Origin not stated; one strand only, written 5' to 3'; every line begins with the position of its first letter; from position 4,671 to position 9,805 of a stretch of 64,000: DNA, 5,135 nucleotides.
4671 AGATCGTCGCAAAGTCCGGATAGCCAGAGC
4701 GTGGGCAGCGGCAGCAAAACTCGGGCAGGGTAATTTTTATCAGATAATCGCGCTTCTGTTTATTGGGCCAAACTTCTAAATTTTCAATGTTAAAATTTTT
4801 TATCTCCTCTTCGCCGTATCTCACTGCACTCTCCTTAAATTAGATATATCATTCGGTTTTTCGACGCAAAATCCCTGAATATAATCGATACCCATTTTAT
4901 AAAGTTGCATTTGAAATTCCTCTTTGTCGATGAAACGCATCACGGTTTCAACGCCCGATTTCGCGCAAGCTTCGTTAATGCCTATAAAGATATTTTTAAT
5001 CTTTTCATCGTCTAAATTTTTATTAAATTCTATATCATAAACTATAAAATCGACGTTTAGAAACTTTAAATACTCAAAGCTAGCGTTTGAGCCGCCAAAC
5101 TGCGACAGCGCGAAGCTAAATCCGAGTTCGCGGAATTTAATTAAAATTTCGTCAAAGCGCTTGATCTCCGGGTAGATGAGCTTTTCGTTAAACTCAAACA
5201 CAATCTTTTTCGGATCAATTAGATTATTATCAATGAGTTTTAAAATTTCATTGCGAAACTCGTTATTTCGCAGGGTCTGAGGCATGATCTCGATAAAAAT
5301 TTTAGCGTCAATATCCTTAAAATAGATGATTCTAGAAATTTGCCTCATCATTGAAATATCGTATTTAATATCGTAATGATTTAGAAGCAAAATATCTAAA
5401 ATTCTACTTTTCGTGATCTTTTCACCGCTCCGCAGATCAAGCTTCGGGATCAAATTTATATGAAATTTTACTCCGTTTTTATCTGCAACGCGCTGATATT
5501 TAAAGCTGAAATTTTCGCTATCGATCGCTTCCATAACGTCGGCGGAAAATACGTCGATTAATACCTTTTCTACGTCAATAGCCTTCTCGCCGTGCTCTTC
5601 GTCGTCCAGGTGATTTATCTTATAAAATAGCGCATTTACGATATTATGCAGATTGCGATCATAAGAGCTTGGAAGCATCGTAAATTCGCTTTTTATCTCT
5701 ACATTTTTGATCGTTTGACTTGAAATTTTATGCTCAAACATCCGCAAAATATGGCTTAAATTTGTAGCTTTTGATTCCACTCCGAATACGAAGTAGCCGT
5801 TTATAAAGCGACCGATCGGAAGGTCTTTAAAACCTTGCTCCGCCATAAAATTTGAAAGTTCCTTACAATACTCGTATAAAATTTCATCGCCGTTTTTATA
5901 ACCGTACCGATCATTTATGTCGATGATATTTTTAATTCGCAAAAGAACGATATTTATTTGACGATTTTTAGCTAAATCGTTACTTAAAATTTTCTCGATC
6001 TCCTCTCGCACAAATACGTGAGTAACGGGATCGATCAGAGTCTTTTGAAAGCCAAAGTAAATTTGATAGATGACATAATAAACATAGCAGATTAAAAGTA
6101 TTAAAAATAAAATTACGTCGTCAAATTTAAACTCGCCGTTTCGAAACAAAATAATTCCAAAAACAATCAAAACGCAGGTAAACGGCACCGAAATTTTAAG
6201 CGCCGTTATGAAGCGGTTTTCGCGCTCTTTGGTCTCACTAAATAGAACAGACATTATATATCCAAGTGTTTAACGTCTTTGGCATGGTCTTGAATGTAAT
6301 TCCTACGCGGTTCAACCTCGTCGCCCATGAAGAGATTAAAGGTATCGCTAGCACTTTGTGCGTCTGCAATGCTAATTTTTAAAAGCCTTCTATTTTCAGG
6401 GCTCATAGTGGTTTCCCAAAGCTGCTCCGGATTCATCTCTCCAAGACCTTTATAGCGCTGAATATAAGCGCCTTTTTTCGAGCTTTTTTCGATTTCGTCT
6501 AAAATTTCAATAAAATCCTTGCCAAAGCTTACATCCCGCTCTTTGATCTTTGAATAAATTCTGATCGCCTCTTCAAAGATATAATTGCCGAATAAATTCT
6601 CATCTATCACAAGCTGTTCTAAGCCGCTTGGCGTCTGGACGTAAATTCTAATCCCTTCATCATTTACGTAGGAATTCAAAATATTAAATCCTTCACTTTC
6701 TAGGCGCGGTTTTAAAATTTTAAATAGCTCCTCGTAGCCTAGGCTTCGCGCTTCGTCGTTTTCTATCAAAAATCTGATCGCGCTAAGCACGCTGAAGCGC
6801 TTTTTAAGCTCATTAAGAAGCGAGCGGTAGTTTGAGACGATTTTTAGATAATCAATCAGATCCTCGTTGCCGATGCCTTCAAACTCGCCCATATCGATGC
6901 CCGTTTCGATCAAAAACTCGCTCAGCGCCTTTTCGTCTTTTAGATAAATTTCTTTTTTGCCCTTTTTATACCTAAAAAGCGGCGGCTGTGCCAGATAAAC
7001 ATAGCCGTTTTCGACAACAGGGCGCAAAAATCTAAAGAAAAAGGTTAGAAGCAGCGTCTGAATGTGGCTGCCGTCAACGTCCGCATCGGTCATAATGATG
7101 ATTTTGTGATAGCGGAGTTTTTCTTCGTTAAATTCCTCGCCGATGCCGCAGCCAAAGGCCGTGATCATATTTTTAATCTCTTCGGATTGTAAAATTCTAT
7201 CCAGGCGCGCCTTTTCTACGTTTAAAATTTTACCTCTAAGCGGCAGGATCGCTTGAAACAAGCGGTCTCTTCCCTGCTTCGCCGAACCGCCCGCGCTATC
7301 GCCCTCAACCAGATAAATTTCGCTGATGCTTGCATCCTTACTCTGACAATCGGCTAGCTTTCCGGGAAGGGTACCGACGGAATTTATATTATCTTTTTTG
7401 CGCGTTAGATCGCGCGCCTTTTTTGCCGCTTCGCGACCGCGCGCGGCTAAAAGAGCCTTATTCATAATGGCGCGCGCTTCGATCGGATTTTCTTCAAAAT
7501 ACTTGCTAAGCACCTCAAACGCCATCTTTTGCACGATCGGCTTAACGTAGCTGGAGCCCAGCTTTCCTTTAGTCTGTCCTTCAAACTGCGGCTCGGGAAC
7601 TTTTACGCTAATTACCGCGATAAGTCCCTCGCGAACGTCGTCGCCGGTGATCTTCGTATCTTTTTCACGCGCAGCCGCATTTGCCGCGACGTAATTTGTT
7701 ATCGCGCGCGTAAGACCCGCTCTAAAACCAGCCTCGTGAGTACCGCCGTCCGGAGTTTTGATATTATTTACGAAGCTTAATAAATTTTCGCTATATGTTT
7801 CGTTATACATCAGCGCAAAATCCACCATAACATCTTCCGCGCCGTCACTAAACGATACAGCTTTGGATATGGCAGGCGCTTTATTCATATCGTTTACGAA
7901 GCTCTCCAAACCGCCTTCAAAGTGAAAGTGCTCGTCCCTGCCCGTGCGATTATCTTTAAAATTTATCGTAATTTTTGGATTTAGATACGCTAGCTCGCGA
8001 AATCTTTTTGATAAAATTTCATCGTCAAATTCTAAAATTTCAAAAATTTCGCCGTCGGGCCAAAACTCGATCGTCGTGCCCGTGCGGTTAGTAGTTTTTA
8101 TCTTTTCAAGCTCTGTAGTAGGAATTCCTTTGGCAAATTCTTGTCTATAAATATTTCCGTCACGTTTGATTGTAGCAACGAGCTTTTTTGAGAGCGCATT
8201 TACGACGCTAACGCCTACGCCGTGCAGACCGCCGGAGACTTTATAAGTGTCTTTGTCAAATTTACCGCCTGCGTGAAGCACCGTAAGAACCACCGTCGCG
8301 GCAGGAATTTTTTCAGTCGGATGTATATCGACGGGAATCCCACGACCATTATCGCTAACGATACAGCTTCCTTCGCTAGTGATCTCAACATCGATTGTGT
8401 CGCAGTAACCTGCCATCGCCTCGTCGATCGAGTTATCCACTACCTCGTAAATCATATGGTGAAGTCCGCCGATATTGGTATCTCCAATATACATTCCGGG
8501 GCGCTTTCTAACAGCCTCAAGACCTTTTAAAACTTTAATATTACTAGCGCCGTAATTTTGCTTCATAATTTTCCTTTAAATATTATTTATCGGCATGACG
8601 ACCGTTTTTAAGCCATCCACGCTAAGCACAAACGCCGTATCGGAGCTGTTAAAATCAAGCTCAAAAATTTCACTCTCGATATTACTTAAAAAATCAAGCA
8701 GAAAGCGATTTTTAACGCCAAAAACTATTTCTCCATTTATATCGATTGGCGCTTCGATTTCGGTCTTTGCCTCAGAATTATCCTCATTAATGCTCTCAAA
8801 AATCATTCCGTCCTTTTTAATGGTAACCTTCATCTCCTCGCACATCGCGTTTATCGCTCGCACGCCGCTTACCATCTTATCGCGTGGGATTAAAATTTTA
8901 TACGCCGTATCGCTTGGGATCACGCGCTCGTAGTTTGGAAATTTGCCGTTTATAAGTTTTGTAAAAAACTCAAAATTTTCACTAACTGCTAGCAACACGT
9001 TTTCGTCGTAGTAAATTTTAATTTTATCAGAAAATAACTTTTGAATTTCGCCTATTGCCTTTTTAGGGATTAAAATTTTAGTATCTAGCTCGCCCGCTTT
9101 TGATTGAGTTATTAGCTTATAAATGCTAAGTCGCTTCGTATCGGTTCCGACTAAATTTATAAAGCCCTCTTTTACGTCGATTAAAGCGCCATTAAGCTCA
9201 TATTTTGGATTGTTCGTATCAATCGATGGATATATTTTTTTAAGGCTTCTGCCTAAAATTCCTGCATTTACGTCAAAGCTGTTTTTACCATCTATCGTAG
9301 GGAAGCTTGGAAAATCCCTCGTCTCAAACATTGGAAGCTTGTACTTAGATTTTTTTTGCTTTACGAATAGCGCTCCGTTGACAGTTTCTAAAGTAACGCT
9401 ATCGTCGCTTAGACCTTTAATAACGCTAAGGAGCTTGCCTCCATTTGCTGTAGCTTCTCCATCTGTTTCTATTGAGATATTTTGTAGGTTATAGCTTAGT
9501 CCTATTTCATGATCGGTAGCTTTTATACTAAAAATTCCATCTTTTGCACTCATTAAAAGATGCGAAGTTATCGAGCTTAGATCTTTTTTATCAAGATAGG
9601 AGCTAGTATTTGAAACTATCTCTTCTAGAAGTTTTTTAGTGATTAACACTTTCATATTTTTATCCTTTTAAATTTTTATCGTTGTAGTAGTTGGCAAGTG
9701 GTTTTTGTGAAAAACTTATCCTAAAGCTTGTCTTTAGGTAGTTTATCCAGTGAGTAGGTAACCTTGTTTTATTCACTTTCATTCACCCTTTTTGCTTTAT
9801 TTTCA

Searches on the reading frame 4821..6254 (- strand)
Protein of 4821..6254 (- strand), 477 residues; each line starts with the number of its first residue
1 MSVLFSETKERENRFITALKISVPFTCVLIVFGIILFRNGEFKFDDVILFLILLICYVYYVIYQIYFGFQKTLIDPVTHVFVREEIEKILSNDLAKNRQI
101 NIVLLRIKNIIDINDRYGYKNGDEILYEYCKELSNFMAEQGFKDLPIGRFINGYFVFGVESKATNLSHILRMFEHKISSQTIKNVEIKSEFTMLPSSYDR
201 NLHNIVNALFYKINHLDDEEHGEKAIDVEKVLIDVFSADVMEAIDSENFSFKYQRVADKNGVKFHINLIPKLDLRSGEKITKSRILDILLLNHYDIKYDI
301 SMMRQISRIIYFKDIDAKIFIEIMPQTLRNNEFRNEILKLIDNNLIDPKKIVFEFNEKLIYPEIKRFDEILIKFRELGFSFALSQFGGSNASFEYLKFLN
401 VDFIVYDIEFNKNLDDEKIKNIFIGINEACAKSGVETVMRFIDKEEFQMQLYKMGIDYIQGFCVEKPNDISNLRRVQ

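Call 43: search_protein_families(library=pfam, proteins=[window:4821-6254:-])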
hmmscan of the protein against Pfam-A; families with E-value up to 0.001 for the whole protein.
window:4821-6254:- (477 aa): 2 families
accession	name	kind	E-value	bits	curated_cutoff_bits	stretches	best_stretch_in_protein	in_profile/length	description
PF00563.25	EAL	-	5e-29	101.8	31.3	1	239-467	3-236/236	EAL domain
PF00990.26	GGDEF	-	1.2e-07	32.1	23.8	1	73-160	2-89/161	Diguanylate cyclase, GGDEF domain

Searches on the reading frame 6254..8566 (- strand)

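Call 43: search_protein_families(library=pfam, proteins=[window:6254-8566:-])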
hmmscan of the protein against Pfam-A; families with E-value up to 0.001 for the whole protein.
window:6254-8566:- (770 aa): 5 families
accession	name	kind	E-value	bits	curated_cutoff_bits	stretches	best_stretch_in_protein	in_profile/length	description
PF00204.31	DNA_gyraseB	-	1.8e-55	187.5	27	1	219-386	1-172/173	DNA gyrase B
PF00986.26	DNA_gyraseB_C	-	2.6e-29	101.6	29.8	1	698-759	2-63/63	DNA gyrase B subunit, carboxyl terminus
PF01751.28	Toprim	-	2.1e-20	73.1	23.1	1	416-527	1-95/96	Toprim domain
PF02518.31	HATPase_c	-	6.8e-17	62.4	26.4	1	34-171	5-108/111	Histidine kinase-, DNA gyrase B-, and HSP90-like ATPase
PF21249.2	GyrB_hook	-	3.7e-06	26.9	23.7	1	529-554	1-26/29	GyrB, hook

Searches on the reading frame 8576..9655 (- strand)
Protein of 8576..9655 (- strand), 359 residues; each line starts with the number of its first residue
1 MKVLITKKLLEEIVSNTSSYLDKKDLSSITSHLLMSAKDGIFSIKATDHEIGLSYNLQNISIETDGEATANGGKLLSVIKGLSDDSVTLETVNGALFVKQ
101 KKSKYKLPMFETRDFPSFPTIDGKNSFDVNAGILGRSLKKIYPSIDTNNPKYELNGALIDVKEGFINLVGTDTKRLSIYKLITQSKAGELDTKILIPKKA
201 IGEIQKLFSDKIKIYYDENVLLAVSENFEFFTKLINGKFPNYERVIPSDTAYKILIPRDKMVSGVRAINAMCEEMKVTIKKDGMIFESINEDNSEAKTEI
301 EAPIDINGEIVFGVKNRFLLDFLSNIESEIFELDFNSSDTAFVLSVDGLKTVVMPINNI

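Call 43: search_protein_families(library=pfam, proteins=[window:8576-9655:-])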
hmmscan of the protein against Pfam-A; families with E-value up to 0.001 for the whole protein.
window:8576-9655:- (359 aa): 3 families
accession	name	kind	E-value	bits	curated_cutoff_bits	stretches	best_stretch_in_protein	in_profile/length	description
PF00712.24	DNA_pol3_beta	-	3.3e-22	79.3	24.4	2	1-118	1-119/120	DNA polymerase III beta subunit, N-terminal domain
PF02767.21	DNA_pol3_beta_2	-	9.5e-18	65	27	1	134-241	7-116/116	DNA polymerase III beta subunit, central domain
PF02768.20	DNA_pol3_beta_3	-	4.3e-07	30.2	27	1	244-355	2-119/121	DNA polymerase III beta subunit, C-terminal domain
